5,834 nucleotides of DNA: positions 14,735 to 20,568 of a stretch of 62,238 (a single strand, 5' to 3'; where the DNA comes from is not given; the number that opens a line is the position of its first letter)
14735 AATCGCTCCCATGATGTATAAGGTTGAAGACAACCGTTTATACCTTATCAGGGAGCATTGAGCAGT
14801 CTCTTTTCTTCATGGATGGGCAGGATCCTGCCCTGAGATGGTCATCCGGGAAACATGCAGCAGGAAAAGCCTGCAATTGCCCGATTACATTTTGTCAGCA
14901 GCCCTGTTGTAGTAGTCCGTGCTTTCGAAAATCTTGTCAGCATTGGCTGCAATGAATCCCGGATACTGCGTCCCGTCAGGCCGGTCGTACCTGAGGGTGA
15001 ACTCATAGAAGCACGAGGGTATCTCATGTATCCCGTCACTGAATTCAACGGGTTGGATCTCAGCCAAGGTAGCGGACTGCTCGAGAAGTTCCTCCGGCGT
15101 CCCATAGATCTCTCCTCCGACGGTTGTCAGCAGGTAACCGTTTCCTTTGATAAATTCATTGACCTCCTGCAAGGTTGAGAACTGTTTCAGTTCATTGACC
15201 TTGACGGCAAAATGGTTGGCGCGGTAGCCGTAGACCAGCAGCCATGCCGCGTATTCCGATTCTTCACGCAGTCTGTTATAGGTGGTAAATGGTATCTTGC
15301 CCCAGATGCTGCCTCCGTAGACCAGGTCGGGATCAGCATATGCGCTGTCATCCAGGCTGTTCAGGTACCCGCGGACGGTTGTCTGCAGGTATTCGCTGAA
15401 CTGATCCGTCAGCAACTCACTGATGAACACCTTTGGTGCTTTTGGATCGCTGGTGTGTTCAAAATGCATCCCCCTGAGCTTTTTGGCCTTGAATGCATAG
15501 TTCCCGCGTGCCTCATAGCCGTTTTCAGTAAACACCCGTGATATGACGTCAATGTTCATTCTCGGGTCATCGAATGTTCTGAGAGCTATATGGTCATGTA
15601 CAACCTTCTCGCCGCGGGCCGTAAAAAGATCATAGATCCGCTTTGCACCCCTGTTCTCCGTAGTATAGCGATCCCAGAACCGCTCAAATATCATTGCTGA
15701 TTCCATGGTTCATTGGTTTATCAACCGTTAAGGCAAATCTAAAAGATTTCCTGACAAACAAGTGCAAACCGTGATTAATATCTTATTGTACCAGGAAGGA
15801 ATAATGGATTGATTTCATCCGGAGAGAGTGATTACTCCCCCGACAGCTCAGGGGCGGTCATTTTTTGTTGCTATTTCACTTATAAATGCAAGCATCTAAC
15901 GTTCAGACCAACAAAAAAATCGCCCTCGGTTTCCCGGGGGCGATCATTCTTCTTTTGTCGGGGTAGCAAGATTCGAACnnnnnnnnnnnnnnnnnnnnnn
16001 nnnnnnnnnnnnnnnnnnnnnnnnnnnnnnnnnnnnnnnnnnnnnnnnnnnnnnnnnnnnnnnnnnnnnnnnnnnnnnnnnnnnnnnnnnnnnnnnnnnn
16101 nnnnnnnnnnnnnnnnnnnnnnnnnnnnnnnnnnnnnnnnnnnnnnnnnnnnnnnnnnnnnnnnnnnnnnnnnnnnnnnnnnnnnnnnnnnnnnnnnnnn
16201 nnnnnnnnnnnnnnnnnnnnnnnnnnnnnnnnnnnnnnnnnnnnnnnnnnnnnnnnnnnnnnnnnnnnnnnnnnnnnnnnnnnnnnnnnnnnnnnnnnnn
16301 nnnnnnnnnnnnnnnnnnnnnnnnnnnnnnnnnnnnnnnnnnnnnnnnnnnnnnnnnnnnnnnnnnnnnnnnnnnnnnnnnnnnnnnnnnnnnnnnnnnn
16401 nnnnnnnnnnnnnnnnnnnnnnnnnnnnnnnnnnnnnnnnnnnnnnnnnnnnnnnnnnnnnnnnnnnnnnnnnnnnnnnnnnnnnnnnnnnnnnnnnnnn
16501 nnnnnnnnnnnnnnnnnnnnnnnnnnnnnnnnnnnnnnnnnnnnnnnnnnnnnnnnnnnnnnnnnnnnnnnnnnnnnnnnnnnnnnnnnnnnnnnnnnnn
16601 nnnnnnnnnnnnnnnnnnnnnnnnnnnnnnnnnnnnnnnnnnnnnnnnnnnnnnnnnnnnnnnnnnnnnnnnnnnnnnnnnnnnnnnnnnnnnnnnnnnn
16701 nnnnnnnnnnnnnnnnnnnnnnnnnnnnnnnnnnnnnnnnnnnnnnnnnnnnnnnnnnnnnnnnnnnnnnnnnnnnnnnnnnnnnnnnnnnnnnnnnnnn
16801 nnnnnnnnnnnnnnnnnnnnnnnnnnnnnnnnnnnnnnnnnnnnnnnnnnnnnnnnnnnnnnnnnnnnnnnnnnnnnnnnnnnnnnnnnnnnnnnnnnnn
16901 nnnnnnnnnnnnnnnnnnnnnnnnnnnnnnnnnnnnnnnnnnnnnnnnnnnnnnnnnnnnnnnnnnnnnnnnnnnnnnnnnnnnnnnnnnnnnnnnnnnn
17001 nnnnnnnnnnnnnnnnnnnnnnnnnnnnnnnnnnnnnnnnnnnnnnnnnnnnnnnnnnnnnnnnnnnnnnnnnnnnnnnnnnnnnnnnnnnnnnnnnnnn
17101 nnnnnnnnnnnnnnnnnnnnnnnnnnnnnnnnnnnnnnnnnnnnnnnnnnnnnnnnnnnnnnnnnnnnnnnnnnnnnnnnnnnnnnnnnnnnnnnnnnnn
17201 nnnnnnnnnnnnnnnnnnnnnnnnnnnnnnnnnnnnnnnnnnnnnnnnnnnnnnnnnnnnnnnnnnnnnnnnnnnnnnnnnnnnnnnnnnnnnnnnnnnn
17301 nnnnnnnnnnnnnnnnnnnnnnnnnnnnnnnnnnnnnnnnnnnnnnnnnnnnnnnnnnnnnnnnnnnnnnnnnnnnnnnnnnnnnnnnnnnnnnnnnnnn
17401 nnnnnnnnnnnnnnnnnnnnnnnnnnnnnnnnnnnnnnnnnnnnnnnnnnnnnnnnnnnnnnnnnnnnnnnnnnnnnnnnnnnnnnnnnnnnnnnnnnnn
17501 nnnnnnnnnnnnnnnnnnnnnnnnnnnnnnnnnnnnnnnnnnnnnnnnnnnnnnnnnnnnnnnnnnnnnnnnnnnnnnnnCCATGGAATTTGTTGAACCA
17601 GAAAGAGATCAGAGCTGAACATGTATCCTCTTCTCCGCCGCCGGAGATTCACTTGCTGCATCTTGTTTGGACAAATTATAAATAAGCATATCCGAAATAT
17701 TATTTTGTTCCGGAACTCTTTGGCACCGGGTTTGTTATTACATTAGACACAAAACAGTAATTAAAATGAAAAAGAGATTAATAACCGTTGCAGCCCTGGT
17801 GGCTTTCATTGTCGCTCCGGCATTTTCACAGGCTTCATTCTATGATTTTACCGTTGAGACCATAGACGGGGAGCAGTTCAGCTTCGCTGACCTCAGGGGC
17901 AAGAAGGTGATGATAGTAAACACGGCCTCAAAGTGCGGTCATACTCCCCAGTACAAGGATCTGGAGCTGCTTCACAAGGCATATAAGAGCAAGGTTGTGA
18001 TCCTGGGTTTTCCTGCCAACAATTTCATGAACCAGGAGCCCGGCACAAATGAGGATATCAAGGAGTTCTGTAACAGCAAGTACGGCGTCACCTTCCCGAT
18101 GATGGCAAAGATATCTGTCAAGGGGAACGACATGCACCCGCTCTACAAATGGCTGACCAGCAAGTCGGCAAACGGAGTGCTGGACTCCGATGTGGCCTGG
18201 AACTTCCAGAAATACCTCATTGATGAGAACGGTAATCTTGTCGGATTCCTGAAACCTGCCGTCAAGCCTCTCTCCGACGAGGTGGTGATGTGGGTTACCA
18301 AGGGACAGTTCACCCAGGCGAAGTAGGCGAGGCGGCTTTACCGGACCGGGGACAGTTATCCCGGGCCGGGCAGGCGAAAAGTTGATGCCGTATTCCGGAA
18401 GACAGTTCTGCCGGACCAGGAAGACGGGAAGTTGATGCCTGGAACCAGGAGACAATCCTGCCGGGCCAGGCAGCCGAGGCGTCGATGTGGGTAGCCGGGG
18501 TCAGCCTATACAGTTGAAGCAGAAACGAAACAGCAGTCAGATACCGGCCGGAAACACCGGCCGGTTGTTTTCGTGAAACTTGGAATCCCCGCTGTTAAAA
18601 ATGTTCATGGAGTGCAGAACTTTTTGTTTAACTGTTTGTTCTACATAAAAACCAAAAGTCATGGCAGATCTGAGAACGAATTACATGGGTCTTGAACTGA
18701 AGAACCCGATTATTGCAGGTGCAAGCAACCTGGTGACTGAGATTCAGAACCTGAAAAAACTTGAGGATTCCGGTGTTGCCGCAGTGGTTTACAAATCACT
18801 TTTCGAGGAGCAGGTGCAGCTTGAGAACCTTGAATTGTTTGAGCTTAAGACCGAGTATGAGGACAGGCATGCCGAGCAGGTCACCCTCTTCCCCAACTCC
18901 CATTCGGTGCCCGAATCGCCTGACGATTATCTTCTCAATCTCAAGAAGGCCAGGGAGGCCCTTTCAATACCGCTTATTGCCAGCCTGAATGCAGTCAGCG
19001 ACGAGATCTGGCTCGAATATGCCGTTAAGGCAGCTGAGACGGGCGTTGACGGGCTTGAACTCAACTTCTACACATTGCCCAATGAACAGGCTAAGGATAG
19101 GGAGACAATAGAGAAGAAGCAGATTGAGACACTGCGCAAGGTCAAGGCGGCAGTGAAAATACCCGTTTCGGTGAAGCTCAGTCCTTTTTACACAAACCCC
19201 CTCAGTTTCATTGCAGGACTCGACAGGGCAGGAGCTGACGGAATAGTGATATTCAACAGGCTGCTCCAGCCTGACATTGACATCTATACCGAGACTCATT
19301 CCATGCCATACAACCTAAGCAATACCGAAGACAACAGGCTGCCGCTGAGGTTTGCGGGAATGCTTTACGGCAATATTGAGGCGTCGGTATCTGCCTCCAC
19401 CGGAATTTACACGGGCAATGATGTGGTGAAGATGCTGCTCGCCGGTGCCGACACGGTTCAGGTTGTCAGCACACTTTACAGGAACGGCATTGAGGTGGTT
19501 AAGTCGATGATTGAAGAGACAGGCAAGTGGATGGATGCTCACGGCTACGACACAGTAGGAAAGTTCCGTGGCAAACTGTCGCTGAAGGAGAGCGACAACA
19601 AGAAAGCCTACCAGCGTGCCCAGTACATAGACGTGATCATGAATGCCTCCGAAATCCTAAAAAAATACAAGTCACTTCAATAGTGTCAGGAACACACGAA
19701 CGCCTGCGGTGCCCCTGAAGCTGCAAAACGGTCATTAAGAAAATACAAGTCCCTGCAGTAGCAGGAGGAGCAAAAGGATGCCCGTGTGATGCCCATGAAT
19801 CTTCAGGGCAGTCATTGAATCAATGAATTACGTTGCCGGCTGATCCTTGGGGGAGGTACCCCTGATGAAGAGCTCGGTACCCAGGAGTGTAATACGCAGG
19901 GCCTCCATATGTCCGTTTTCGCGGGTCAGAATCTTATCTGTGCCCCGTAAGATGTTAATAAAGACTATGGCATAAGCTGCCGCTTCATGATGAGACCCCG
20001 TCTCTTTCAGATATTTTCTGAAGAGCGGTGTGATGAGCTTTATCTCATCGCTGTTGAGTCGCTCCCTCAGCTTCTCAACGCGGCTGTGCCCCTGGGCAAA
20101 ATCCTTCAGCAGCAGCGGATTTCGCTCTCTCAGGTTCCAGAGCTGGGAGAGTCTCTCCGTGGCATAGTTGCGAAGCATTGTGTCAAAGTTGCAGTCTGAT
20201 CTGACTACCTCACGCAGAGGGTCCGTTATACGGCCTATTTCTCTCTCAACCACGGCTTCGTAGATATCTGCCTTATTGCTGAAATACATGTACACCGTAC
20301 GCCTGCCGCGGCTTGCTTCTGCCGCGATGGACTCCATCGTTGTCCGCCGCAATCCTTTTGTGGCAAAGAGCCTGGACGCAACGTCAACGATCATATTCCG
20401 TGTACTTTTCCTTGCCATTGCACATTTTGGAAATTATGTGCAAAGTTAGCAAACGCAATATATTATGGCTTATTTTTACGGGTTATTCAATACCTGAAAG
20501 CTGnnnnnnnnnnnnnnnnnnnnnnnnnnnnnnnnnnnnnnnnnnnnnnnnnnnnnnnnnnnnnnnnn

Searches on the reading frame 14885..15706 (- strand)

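Call 29: search_protein_families(library=pfam, proteins=[window:14885-15706:-])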
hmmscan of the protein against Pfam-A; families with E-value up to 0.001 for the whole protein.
window:14885-15706:- (273 aa): 1 family
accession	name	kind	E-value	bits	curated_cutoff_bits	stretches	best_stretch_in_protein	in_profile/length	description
PF07063.19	HGLS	-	3.1e-25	89.7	25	2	139-231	181-270/386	2-oxoadipate dioxygenase/decarboxylase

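Call 60: search_protein_families(library=ncbifam, proteins=[window:14885-15706:-], max_evalue=0.00001)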
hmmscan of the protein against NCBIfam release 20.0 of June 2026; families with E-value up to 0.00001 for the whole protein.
window:14885-15706:- (273 aa): 0 families

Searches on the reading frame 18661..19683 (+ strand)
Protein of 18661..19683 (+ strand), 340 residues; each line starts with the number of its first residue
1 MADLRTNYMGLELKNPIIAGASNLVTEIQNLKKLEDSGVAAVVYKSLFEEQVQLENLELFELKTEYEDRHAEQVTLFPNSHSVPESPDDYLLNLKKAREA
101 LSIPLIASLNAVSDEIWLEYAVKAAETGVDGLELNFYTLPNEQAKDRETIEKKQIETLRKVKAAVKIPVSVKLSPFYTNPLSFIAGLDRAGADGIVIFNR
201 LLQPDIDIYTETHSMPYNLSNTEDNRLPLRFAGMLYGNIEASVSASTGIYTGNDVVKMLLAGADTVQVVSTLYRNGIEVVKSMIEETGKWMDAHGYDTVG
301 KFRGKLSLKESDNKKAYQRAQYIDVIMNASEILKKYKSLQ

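Call 8: search_protein_families(library=pfam, proteins=[window:18661-19683:+])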
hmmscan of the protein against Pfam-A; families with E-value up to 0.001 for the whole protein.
window:18661-19683:+ (340 aa): 1 family
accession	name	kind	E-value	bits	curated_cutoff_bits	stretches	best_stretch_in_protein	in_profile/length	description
PF01180.27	DHO_dh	-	2.1e-13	50.6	27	1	4-289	2-289/291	Dihydroorotate dehydrogenase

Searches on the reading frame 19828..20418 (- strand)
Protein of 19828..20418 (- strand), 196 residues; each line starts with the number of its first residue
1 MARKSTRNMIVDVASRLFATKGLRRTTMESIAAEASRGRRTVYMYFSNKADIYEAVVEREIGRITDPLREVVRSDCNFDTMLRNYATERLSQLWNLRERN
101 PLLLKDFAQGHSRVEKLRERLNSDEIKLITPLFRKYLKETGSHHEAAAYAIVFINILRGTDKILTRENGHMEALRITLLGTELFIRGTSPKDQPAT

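Call 8: search_protein_families(library=pfam, proteins=[window:19828-20418:-])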
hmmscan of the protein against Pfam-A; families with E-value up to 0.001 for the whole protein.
window:19828-20418:- (196 aa): 1 family
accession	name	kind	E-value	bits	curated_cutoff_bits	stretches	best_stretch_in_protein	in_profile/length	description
PF00440.29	TetR_N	-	1.6e-13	50.6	24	1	10-56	1-47/47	Bacterial regulatory proteins, tetR family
